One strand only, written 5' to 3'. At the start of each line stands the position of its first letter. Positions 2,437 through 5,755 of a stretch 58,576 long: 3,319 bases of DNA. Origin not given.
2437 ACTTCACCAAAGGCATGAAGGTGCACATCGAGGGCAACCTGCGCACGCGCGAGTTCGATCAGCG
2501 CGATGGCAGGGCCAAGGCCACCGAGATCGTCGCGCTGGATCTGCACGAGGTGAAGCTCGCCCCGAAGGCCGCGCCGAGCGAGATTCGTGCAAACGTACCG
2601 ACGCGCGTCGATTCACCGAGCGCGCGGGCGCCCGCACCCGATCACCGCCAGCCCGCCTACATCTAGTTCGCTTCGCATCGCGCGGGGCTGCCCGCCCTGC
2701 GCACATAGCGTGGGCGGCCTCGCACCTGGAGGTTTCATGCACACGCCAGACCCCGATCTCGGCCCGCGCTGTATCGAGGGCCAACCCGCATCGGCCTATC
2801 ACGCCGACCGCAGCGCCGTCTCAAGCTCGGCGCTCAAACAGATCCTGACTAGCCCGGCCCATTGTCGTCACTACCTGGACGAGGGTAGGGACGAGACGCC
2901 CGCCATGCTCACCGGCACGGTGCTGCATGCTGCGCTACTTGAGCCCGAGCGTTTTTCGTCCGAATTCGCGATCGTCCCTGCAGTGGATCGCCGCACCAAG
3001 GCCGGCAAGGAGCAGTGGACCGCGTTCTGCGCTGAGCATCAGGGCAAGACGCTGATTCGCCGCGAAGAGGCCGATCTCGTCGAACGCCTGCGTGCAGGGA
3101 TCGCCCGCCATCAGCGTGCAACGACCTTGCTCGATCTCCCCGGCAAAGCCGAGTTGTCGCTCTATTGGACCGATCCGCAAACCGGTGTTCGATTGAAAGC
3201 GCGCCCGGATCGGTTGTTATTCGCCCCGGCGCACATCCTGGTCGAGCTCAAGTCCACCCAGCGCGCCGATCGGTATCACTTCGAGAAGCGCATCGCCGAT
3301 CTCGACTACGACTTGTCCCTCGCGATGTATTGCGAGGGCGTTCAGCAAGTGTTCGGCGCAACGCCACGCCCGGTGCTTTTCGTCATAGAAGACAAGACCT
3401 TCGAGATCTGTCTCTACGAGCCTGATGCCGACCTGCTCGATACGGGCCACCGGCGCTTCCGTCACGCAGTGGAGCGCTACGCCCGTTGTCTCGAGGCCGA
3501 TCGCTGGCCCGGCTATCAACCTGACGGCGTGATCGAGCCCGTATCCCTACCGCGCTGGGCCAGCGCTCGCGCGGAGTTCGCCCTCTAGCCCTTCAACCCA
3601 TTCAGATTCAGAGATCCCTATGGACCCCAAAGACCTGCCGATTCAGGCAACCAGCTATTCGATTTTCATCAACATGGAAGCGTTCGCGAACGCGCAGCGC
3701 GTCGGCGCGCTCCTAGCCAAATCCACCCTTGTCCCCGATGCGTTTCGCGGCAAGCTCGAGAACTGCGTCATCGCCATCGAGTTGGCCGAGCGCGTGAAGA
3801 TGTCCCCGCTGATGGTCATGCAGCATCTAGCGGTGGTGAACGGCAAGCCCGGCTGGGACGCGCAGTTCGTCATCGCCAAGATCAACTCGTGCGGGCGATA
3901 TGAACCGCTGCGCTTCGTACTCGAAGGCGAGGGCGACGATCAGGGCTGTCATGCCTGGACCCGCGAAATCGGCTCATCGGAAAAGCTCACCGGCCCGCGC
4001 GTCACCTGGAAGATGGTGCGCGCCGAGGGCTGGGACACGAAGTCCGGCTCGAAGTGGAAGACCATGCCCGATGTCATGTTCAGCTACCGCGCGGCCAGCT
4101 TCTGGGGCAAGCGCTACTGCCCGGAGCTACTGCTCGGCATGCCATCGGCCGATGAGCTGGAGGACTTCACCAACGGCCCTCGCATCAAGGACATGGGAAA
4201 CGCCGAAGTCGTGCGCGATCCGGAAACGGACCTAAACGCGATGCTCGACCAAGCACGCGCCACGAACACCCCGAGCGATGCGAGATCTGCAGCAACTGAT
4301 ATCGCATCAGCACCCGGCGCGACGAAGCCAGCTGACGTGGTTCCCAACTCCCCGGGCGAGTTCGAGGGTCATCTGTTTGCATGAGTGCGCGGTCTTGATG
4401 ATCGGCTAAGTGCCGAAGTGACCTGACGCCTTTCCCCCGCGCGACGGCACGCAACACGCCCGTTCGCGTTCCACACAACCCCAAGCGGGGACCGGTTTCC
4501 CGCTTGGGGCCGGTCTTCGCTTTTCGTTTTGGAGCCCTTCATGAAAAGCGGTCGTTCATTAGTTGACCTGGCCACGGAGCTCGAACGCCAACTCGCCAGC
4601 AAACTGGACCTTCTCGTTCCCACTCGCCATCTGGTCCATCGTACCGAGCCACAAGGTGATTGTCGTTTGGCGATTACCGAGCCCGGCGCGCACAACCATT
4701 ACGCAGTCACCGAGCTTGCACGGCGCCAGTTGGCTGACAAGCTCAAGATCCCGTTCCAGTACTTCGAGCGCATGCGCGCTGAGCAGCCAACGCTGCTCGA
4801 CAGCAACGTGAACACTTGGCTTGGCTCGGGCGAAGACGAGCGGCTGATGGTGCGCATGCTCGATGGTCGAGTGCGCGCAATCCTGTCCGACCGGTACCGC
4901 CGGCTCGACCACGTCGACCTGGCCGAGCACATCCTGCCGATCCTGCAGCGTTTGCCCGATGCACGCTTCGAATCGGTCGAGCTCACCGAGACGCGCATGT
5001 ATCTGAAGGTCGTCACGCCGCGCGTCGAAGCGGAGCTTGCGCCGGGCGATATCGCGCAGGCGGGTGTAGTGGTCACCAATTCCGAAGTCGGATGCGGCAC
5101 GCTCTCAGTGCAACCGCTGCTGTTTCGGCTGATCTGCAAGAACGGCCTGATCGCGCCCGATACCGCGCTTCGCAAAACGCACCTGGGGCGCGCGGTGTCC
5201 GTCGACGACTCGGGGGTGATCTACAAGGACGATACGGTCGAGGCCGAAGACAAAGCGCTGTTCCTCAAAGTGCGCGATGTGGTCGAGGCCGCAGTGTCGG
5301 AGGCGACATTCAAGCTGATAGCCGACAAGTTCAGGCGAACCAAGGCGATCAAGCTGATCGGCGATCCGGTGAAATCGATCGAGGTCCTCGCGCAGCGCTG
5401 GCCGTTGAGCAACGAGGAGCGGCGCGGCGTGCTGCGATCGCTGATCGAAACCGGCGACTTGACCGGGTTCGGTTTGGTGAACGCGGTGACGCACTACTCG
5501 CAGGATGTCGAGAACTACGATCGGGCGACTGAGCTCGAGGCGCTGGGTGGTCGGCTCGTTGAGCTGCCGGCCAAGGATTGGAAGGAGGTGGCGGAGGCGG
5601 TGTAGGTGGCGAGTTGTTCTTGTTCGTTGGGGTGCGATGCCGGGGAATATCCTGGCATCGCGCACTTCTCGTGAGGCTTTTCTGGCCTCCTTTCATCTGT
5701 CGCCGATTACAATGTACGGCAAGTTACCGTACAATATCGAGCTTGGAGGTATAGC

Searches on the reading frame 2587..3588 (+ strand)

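Call 14: search_protein_families(library=pfam, proteins=[window:2587-3588:+], max_evalue=0.01)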
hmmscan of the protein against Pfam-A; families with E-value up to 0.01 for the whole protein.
window:2587-3588:+ (333 aa): 2 families
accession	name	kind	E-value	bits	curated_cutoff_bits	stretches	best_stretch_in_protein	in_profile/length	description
PF12684.13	DUF3799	-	4.9e-29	102.2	26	1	79-310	1-223/233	PDDEXK-like domain of unknown function (DUF3799)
PF12705.13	PDDEXK_1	-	5.1e-07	30.3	22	1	78-262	2-184/247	PD-(D/E)XK nuclease superfamily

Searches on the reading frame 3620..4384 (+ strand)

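Call 14: search_protein_families(library=pfam, proteins=[window:3620-4384:+], max_evalue=0.01)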
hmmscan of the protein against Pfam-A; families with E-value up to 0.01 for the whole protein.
window:3620-4384:+ (254 aa): 1 family
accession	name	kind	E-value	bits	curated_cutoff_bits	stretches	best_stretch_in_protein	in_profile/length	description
PF03837.19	RecT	-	7.6e-07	29.3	24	1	134-186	138-193/198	RecT family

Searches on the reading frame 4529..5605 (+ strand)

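Call 14: search_protein_families(library=pfam, proteins=[window:4529-5605:+], max_evalue=0.01)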
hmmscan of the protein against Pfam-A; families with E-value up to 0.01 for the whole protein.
window:4529-5605:+ (358 aa): 1 family
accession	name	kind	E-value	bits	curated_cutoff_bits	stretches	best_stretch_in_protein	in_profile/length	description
PF06067.16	DUF932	-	1.2e-05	25.7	23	1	152-329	40-211/227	Domain of unknown function (DUF932)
